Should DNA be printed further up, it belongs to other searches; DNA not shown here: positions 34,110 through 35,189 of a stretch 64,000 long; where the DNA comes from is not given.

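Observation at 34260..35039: Orphan VirB8-like gene between pepF and an OMF lipoprotein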

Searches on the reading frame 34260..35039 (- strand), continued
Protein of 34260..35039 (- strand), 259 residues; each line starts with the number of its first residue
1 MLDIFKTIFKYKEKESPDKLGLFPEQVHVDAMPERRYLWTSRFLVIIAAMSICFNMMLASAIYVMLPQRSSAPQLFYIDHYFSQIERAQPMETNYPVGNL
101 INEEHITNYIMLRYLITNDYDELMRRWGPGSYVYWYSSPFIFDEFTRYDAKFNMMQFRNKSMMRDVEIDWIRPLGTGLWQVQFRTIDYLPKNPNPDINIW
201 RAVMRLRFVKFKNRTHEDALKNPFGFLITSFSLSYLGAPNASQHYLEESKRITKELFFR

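Call 60: find_encoding_contigs(protein=P0439, flank=10000, max_places=10)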
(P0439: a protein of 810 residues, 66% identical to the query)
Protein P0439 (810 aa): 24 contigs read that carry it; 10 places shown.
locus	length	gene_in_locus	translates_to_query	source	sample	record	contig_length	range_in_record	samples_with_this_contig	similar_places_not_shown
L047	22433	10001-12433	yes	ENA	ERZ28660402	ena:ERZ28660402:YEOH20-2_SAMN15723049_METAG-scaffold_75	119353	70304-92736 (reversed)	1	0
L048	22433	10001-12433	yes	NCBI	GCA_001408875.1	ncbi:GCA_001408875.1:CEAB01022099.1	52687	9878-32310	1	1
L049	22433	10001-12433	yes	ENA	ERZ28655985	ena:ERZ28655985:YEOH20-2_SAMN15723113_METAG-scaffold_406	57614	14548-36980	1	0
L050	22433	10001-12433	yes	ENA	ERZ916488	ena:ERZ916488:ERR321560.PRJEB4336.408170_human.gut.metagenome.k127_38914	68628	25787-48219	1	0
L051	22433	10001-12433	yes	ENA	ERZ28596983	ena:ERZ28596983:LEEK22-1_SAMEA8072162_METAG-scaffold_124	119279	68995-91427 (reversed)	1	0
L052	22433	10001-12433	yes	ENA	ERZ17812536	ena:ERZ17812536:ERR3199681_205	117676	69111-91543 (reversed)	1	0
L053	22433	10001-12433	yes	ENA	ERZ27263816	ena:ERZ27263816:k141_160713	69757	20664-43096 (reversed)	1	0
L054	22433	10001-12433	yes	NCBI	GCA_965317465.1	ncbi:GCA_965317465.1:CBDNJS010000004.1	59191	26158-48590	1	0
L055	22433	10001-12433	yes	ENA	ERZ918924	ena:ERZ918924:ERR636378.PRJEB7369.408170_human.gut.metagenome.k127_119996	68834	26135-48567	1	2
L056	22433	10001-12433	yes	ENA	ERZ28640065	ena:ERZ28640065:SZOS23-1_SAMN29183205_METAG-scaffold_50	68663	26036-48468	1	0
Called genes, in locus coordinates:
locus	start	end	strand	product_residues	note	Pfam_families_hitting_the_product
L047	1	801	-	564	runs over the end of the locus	PF00437:T2SSE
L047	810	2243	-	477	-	-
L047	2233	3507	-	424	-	PF06864:PAP_PilO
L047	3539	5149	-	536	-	PF00263:Secretin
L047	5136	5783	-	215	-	PF10671:TcpQ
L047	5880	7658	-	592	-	-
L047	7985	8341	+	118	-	PF04956:TrbC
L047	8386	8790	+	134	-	PF04956:TrbC (weak)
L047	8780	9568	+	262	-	-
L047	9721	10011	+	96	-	-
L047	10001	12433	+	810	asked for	PF03135:CagE_TrbE_VirB, PF19044:P-loop_TraG (faint)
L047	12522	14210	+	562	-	PF28019:HmpF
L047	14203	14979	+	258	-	-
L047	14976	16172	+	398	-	PF10506:USHBP1_PDZ-bd (weak)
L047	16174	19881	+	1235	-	-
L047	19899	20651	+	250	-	PF04335:VirB8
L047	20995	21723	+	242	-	PF04335:VirB8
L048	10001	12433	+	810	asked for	PF03135:CagE_TrbE_VirB, PF19044:P-loop_TraG (faint)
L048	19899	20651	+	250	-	PF04335:VirB8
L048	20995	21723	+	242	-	PF04335:VirB8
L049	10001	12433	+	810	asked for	PF03135:CagE_TrbE_VirB, PF19044:P-loop_TraG (faint)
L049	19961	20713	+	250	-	PF04335:VirB8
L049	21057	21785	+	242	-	PF04335:VirB8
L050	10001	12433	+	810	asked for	PF03135:CagE_TrbE_VirB, PF19044:P-loop_TraG (faint)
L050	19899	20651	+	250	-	PF04335:VirB8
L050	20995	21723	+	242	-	PF04335:VirB8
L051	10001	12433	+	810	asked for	PF03135:CagE_TrbE_VirB, PF19044:P-loop_TraG (faint)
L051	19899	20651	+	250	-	PF04335:VirB8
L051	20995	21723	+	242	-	PF04335:VirB8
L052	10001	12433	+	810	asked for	PF03135:CagE_TrbE_VirB, PF19044:P-loop_TraG (faint)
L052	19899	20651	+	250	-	PF04335:VirB8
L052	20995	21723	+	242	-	PF04335:VirB8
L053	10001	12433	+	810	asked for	PF03135:CagE_TrbE_VirB, PF19044:P-loop_TraG (faint)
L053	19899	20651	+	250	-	PF04335:VirB8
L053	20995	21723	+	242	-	PF04335:VirB8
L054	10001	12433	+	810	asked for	PF03135:CagE_TrbE_VirB, PF19044:P-loop_TraG (faint)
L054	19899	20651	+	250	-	PF04335:VirB8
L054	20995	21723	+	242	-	PF04335:VirB8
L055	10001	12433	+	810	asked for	PF03135:CagE_TrbE_VirB, PF19044:P-loop_TraG (faint)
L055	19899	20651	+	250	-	PF04335:VirB8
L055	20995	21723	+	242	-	PF04335:VirB8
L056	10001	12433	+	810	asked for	PF03135:CagE_TrbE_VirB, PF19044:P-loop_TraG (faint)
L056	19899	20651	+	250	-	PF04335:VirB8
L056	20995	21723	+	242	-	PF04335:VirB8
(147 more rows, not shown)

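Call 61: list_cluster_members(proteins=[P0439, P0401, P0399, P0434, P0459, P0466, P0040, P0102, P0002, P0122])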
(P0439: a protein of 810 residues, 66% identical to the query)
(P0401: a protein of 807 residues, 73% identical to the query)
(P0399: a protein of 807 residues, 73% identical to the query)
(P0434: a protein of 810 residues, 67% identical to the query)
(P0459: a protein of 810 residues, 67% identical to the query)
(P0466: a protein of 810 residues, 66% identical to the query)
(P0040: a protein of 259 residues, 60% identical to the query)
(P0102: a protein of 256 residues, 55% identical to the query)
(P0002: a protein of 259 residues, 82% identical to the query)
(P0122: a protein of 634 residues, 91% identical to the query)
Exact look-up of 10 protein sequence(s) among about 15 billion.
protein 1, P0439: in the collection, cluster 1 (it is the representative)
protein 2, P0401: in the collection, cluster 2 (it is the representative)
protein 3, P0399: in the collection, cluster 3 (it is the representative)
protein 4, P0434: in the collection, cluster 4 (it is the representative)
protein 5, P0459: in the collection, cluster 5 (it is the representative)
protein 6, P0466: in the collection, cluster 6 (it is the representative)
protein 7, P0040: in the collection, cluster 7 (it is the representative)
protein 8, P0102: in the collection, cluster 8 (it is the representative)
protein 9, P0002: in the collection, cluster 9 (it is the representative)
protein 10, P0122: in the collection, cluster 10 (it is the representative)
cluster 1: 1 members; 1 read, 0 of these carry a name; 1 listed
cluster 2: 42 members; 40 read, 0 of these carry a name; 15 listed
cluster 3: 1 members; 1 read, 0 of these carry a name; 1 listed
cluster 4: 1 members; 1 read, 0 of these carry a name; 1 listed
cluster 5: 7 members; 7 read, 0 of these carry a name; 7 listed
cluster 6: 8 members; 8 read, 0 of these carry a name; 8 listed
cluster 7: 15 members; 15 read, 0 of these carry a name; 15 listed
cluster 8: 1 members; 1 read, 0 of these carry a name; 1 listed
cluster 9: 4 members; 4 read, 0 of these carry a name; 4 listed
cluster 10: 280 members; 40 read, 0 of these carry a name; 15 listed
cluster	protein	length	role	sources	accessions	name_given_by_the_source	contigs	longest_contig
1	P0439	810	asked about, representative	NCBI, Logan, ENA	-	-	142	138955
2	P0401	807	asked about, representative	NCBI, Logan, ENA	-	-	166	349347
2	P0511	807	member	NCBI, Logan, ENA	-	-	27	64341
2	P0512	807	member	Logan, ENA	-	-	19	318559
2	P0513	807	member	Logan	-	-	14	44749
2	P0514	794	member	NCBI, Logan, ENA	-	-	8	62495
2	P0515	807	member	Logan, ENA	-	-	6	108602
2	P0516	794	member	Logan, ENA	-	-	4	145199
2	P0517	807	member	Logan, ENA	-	-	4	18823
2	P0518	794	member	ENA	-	-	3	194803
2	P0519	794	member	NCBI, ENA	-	-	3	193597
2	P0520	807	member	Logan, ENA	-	-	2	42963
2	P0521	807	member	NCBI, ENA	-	-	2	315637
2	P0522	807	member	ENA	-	-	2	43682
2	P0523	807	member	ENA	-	-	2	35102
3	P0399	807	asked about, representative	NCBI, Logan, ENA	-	-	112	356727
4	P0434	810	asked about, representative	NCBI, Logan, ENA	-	-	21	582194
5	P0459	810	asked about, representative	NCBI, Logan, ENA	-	-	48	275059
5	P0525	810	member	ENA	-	-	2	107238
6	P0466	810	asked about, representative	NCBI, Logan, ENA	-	-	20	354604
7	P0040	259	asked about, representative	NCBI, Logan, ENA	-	-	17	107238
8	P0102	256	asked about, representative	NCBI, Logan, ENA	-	-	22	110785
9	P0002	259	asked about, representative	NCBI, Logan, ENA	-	-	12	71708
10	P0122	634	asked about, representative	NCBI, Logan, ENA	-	-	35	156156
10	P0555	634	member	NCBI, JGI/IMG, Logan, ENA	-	-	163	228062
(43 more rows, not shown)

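Call 62: find_encoding_contigs(protein=P0040, flank=10000, max_places=3)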
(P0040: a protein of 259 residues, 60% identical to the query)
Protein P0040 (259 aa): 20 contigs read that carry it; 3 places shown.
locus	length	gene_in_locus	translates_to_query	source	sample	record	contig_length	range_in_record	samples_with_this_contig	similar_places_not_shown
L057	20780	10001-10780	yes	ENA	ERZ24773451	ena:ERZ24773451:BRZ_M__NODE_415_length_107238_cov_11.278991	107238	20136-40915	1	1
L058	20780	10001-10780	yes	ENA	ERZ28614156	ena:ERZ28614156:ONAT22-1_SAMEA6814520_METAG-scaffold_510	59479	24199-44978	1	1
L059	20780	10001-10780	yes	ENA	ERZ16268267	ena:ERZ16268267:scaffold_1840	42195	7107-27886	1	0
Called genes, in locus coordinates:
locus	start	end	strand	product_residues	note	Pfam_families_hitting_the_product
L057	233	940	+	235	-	PF02666:PS_Dcarbxylase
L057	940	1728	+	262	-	PF01066:CDP-OH_P_transf, PF08009:CDP-OH_P_tran_2 (weak)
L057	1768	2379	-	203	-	PF08308:PEGA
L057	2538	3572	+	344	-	-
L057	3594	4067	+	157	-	-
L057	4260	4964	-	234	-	PF13353:Fer4_12, PF04055:Radical_SAM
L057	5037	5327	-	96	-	PF13597:NRDD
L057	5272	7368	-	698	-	PF03477:ATP-cone, PF13597:NRDD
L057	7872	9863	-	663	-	PF05345:He_PIG (weak)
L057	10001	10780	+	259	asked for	PF04335:VirB8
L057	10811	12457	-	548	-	PF12804:NTP_transf_3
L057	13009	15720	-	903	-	PF01624:MutS_I, PF05188:MutS_II, PF05192:MutS_III, PF05190:MutS_IV, PF00488:MutS_V, PF27441:MutS_C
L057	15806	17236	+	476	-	PF00512:HisKA, PF02518:HATPase_c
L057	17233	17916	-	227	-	PF13398:Peptidase_M50B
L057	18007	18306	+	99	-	-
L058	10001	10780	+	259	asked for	PF04335:VirB8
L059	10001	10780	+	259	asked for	PF04335:VirB8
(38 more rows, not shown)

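Call 63: find_encoding_contigs(protein=P0525, flank=10000, max_places=3)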
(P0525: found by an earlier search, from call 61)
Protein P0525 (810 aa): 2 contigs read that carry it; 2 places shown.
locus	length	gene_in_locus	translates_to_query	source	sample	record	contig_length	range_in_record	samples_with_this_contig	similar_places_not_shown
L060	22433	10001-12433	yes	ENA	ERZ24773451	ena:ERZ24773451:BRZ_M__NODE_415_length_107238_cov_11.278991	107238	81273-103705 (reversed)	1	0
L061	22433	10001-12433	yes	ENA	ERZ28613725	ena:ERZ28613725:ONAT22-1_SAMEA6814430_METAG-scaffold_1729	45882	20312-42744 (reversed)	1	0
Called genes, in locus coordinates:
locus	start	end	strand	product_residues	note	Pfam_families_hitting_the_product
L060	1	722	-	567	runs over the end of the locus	PF00437:T2SSE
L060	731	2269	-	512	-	-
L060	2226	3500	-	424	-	PF06864:PAP_PilO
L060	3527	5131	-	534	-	PF00263:Secretin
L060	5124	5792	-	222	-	PF10671:TcpQ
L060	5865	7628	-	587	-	-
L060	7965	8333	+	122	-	PF04956:TrbC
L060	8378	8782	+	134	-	PF04956:TrbC (weak)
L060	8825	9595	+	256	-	-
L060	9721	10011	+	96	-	-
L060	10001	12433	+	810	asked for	PF03135:CagE_TrbE_VirB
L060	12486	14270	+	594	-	PF06785:UPF0242, PF28019:HmpF (weak)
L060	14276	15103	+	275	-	-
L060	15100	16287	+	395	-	-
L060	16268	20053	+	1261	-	-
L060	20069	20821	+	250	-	PF04335:VirB8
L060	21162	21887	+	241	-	PF04335:VirB8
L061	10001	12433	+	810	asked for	PF03135:CagE_TrbE_VirB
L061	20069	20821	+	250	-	PF04335:VirB8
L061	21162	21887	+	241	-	PF04335:VirB8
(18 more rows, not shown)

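Call 75: find_encoding_contigs(protein=P0401, flank=1500, max_places=10)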
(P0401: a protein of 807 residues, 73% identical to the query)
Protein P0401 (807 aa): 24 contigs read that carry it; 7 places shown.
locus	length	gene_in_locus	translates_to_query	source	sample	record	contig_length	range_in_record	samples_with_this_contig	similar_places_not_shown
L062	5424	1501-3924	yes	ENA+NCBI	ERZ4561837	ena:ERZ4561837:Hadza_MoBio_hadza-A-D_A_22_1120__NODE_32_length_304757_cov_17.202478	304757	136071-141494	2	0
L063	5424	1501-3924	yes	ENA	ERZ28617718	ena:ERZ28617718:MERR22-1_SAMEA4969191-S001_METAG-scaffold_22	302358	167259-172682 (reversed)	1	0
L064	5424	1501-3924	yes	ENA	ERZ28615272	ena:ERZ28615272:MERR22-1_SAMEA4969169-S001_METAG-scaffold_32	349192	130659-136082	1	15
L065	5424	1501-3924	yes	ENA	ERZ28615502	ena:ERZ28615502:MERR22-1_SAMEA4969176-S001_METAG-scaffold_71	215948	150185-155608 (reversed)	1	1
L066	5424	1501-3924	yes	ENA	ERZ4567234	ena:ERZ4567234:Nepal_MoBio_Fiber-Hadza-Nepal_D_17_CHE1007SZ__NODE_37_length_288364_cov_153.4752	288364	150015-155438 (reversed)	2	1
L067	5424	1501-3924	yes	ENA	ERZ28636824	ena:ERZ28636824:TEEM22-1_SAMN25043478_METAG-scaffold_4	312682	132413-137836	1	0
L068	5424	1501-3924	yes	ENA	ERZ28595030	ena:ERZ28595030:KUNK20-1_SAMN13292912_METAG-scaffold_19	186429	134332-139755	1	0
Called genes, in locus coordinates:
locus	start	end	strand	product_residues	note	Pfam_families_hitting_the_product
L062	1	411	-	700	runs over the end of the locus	-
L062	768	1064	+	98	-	PF04956:TrbC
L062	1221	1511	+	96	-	-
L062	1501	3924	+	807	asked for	PF27097:VirB4_TrbE_N (weak), PF03135:CagE_TrbE_VirB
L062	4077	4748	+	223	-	-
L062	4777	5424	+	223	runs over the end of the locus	-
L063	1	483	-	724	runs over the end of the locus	-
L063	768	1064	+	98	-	PF04956:TrbC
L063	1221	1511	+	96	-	-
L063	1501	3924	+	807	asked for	PF27097:VirB4_TrbE_N (weak), PF03135:CagE_TrbE_VirB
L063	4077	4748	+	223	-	-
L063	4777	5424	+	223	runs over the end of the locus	-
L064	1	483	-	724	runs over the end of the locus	-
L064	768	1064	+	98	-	PF04956:TrbC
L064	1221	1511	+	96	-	-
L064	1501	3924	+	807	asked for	PF27097:VirB4_TrbE_N (weak), PF03135:CagE_TrbE_VirB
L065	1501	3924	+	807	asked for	PF27097:VirB4_TrbE_N (weak), PF03135:CagE_TrbE_VirB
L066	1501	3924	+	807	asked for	PF27097:VirB4_TrbE_N (weak), PF03135:CagE_TrbE_VirB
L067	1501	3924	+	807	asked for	PF27097:VirB4_TrbE_N (weak), PF03135:CagE_TrbE_VirB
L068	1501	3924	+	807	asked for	PF27097:VirB4_TrbE_N (weak), PF03135:CagE_TrbE_VirB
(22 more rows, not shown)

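Call 76: find_encoding_contigs(protein=P0555, flank=1500, max_places=10)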
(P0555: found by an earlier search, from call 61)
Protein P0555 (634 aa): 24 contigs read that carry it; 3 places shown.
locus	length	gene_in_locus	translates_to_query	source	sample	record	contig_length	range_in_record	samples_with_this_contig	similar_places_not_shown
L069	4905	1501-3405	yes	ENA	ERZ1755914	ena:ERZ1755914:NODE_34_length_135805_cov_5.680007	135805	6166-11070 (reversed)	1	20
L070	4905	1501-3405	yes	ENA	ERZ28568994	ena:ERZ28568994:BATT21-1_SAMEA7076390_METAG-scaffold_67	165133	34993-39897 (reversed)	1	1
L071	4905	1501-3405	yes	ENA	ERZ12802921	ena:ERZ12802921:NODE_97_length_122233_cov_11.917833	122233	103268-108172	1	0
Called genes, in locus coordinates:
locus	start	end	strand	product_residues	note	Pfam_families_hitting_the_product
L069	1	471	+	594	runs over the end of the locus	PF08439:Peptidase_M3_N, PF01432:Peptidase_M3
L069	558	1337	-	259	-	PF04335:VirB8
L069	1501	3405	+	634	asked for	PF05345:He_PIG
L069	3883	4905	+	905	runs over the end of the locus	PF03797:Autotransporter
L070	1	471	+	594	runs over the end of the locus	PF08439:Peptidase_M3_N, PF01432:Peptidase_M3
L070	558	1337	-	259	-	PF04335:VirB8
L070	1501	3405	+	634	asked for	PF05345:He_PIG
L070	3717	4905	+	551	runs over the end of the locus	PF03797:Autotransporter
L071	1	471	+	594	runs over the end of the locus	PF08439:Peptidase_M3_N, PF01432:Peptidase_M3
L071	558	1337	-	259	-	PF04335:VirB8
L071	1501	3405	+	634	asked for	PF05345:He_PIG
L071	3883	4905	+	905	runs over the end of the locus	PF03797:Autotransporter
